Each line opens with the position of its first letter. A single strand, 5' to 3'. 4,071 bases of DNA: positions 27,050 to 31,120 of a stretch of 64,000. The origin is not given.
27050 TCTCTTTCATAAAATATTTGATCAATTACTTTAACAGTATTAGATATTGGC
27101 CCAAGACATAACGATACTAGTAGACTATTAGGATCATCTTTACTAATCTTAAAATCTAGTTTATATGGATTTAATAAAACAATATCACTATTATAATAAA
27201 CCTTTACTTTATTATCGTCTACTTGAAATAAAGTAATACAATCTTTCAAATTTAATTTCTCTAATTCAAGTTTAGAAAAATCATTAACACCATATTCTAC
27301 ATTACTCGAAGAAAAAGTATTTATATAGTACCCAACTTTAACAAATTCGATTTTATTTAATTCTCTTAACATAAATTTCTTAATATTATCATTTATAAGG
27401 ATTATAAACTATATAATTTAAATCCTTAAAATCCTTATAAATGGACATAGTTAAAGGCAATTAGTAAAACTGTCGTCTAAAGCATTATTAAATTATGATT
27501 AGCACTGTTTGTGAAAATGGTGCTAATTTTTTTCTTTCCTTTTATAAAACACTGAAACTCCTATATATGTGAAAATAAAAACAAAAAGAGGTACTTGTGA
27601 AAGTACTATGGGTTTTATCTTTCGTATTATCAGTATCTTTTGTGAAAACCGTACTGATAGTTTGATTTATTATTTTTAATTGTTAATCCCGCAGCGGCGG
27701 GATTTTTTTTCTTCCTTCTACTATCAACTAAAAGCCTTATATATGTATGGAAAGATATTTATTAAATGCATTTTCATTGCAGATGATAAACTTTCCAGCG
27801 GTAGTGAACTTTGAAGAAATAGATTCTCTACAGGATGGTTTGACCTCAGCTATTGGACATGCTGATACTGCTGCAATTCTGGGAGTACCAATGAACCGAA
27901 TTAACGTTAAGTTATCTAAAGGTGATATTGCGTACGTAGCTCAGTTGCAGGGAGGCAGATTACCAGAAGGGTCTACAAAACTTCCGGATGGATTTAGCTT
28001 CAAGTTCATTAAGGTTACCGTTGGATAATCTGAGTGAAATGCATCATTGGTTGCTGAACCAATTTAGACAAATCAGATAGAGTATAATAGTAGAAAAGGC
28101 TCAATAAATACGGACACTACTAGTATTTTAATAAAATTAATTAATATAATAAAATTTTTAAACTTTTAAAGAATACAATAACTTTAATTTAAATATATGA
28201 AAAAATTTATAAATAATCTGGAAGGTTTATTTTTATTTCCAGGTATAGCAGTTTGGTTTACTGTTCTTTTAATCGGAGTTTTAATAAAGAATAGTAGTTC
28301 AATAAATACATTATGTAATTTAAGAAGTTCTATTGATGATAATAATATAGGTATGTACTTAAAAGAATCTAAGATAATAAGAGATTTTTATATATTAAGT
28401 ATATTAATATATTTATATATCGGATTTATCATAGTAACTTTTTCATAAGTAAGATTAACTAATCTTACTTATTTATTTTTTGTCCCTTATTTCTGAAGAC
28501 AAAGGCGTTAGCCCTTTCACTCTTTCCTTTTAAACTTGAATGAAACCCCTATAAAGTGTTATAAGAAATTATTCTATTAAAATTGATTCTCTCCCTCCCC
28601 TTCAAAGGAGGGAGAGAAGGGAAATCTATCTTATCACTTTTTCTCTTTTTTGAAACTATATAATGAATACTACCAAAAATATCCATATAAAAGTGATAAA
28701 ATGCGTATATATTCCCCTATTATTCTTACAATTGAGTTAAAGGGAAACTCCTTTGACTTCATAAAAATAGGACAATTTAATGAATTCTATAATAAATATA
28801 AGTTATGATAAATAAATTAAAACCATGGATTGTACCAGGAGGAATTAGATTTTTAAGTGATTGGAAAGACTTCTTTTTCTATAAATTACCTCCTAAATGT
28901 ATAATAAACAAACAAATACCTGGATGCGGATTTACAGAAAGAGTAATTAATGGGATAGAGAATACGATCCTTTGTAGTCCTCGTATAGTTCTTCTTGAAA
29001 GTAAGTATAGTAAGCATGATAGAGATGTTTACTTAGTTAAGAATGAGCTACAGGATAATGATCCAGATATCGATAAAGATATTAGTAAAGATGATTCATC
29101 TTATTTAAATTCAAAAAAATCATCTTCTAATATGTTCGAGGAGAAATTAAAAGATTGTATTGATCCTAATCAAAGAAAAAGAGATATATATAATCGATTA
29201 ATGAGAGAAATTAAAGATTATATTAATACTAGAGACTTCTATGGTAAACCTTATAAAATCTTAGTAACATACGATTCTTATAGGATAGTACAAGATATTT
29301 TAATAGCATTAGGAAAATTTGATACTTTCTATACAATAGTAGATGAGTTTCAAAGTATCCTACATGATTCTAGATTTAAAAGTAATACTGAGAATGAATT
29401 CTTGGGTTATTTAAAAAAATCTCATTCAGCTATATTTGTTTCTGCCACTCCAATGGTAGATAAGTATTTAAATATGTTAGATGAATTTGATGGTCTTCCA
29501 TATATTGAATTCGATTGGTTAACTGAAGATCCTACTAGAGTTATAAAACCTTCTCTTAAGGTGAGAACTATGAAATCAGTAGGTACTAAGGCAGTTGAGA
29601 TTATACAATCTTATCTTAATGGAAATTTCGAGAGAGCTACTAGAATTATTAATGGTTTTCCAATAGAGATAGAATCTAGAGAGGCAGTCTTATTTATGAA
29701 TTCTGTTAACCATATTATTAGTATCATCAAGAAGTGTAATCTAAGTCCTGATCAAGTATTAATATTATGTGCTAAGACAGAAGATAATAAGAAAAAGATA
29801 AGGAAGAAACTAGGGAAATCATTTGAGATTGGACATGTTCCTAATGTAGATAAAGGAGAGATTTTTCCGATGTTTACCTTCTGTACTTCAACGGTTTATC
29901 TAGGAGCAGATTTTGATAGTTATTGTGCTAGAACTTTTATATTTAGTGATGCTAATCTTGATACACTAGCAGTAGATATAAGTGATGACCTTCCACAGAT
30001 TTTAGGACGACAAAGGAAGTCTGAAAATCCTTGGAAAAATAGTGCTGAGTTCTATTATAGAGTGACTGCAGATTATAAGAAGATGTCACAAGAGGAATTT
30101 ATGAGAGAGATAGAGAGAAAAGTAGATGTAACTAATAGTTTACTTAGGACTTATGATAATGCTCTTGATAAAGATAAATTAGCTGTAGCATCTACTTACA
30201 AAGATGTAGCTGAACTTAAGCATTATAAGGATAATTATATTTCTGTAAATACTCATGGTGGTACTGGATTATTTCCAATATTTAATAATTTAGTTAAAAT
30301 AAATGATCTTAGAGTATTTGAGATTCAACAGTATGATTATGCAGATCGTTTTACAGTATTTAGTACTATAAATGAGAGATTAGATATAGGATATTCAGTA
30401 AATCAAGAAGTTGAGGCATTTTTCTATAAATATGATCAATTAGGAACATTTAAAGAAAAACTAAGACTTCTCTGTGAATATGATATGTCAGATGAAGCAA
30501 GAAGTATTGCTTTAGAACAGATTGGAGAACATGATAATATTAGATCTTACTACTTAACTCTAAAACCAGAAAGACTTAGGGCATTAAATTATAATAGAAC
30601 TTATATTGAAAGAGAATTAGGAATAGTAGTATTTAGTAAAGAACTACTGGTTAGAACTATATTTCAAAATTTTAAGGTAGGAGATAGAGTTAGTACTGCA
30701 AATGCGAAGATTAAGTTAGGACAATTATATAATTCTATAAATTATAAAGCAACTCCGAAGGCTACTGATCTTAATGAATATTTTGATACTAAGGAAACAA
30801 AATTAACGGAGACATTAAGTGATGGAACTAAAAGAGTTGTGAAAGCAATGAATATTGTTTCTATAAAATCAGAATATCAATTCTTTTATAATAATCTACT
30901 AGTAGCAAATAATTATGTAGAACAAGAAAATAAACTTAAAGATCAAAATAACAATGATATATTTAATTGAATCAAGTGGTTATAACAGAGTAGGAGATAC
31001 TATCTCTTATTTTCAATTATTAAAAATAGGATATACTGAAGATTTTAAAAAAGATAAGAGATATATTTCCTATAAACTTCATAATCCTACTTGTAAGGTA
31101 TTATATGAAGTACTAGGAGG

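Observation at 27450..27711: ORF-less hairpin array with conserved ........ loops just upstream of the Acr-like gene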

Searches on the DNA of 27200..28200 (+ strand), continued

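Call 88: search_rna_families(source=L008, threshold=evalue, max_evalue=0.01)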
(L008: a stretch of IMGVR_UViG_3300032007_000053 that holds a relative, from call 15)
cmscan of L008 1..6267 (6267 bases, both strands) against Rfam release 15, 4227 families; matches with E-value up to 0.01: 4.
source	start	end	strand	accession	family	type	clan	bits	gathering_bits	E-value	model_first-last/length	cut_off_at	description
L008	3747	3819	+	RF00005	tRNA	Gene; tRNA;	CL00001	70.8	29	1.9e-14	1-71/71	no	tRNA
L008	3877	3945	+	RF00005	tRNA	Gene; tRNA;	CL00001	39.7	29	6.5e-06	1-71/71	no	tRNA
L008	3747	3820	-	RF04354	Plastid-ycf2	Cis-reg;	-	30.4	65.7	0.0027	1-75/75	no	Plastid-ycf2 5UTR RNA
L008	3876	3947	-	RF04354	Plastid-ycf2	Cis-reg;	-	29.4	65.7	0.005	1-75/75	no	Plastid-ycf2 5UTR RNA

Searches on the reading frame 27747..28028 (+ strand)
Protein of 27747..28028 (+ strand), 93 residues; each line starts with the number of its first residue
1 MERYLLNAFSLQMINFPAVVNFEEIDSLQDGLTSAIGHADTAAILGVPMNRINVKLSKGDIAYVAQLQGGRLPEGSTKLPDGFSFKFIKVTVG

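Call 13: search_protein_families(library=pfam, proteins=[window:27747-28028:+], max_evalue=0.01)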
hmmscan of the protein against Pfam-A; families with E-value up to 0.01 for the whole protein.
window:27747-28028:+ (93 aa): 1 family
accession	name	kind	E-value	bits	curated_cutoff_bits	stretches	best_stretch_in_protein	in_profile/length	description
PF08960.15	STIV_B116-like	-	4.9e-09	36.7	26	1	4-76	2-87/101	STIV B116-like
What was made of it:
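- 27747..28028 (+): Neighbouring gene of the AcrIII-1 / DUF1874 (STIV_B116-like) family. It is not part of the RNA units. PF08960 at 36.7 bits against a cut-off of 26 (call 13).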

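Call 14: search_protein_families(library=phrogs, proteins=[window:27747-28028:+], max_evalue=0.001)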
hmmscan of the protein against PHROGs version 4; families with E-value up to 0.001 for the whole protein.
window:27747-28028:+ (93 aa): 1 family
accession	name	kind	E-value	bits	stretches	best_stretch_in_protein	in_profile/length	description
phrog_5063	-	unknown function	9.3e-14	52.4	1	3-76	3-89/111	-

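Call 15: find_related_loci(query=window:27747-28028:+, collection=viral_contigs, flank=3000)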
Query window:27747-28028:+ (93 aa) in viral_contigs; peptide patterns used: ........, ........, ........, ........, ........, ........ (x = any residue, [..] = any of these).
600 stretches matched a pattern (row limit reached: there are more); 28 encode a relative of the query (tblastn E <= 1e-3); 28 distinct loci.
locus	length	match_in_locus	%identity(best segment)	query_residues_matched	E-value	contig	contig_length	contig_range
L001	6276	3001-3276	77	1-92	6e-47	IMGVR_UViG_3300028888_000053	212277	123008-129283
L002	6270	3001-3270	77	4-93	6e-46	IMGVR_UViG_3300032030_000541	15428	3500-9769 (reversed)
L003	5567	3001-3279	77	1-93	7e-46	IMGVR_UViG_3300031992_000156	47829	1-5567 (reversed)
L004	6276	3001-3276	73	2-93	4e-43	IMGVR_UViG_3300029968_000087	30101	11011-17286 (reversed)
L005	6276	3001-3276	73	2-93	4e-43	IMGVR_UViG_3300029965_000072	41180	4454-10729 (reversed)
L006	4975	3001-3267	70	4-92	2e-40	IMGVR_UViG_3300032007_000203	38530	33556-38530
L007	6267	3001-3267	70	4-92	3e-39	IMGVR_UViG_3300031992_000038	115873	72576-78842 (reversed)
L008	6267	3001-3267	69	4-92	3e-39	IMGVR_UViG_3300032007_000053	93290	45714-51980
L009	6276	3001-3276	65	1-92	8e-36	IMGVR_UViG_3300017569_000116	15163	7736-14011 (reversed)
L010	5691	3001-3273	64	4-92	7e-35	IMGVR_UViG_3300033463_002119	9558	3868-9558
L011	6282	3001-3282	61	1-91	5e-31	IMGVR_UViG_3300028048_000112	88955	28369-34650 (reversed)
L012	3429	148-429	61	1-91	5e-31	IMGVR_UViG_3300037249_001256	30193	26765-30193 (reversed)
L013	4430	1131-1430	55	1-92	2e-29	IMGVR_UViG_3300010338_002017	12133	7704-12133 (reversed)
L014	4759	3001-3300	56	1-92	5e-29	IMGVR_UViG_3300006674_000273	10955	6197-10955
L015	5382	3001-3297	56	4-92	7e-28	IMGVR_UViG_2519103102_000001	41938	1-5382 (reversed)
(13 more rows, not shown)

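Call 27: find_encoding_contigs(protein=window:27747-28028:+, flank=3000, max_places=6)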
Protein window:27747-28028:+ (93 aa): 2 contigs read that carry it; 1 place shown.
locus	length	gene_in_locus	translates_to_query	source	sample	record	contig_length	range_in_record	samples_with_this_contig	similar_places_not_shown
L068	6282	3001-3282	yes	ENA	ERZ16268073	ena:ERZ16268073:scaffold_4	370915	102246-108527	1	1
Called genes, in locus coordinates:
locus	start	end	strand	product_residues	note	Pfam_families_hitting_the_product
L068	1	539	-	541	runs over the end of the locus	PF00118:Cpn60_TCP1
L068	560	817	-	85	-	PF00166:Cpn10 (weak)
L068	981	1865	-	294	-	-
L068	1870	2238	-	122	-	-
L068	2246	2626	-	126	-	-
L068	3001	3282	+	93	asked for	PF08960:STIV_B116-like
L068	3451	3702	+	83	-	-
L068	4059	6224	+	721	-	-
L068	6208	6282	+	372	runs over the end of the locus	-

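Call 101: search_solved_structures(query=window:27747-28028:+, max_evalue=1, show_alignments=2)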
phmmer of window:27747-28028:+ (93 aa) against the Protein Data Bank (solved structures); distinct sequences matched with E-value up to 1: 4.
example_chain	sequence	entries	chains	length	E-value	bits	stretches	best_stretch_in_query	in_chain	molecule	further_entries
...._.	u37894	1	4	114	7.1e-05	26.3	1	4-76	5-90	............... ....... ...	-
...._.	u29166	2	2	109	0.00012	25.5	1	29-76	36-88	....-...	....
2j85_A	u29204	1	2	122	0.0008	23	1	4-77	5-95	STIV B116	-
6scf_A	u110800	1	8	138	0.0011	22.5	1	4-76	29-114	Uncharacterized protein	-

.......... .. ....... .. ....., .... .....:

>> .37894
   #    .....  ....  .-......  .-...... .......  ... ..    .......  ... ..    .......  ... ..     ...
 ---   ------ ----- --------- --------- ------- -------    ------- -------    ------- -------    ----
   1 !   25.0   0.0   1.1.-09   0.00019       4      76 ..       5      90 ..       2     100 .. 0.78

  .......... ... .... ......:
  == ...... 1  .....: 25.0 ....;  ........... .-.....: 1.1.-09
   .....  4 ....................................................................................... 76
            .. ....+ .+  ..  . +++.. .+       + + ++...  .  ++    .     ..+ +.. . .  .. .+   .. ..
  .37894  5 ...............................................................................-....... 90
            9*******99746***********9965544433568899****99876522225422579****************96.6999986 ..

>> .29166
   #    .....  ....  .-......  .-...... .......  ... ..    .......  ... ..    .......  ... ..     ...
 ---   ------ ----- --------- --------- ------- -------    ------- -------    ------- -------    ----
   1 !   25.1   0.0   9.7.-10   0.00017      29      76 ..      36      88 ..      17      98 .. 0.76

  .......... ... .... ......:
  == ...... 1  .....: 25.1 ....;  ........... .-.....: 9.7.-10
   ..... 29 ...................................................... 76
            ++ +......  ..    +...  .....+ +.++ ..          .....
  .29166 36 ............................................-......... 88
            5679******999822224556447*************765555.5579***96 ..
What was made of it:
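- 27747..28028 (+): It aligns to SIRV1 gp29 (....) and 6scf and keeps the IGH motif (call 101).
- On AcrIII-1 / DUF1874 ring nuclease (the neighbouring gene only): It aligns to SIRV1 gp29 (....) and 6scf and retains IGH (call 101).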

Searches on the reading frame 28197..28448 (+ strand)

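Call 13: search_protein_families(library=pfam, proteins=[window:28197-28448:+], max_evalue=0.01)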
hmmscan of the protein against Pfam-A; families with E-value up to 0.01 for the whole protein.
window:28197-28448:+ (83 aa): 1 family
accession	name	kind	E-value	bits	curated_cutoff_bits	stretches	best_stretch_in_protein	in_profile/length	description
PF16079.10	Phage_holin_5_2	-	0.0025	18.4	29.2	0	51-78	8-35/76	Phage holin family Hol44, in holin superfamily V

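Call 74: search_protein_families(library=phrogs, proteins=[window:28197-28448:+], max_evalue=0.01)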
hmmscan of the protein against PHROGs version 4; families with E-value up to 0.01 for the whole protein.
window:28197-28448:+ (83 aa): 1 family
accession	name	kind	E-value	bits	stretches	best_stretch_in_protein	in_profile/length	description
phrog_34576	-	unknown function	8.7e-06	26.6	1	24-80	111-167/188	-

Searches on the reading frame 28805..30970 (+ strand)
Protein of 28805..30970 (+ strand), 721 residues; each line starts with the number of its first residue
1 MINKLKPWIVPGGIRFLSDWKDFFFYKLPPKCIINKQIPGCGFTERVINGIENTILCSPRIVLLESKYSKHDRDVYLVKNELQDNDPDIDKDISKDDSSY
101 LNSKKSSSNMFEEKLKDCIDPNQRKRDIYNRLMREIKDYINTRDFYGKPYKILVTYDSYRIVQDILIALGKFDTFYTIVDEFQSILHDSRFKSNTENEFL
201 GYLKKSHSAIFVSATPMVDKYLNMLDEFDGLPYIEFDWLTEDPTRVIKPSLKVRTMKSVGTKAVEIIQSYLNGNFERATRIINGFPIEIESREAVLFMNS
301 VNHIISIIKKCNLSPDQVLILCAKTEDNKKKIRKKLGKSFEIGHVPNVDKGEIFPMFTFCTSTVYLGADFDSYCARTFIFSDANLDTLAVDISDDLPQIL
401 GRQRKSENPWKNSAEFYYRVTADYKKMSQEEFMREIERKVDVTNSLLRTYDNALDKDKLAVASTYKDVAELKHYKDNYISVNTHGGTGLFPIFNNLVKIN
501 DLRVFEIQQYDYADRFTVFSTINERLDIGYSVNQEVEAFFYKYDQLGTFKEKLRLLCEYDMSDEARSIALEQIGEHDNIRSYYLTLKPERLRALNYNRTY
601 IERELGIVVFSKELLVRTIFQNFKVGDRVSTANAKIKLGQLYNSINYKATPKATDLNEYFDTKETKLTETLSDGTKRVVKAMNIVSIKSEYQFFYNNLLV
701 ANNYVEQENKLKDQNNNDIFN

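Call 13: search_protein_families(library=pfam, proteins=[window:28805-30970:+], max_evalue=0.01)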
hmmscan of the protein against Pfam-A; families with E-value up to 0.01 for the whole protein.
window:28805-30970:+ (721 aa): 0 families

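Call 14: search_protein_families(library=phrogs, proteins=[window:28805-30970:+], max_evalue=0.001)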
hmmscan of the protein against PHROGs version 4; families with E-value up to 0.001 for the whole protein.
window:28805-30970:+ (721 aa): 0 families

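Call 21: find_related_loci(query=window:28805-30970:+, collection=viral_contigs, flank=4000)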
Query window:28805-30970:+ (721 aa) in viral_contigs; peptide patterns used: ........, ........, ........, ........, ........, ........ (x = any residue, [..] = any of these).
9 stretches matched a pattern; 3 encode a relative of the query (tblastn E <= 1e-3); 2 distinct loci.
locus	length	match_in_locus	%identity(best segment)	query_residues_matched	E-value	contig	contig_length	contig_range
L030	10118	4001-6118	83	1-713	0e+0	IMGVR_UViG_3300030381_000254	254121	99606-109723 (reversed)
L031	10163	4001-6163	82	1-721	0e+0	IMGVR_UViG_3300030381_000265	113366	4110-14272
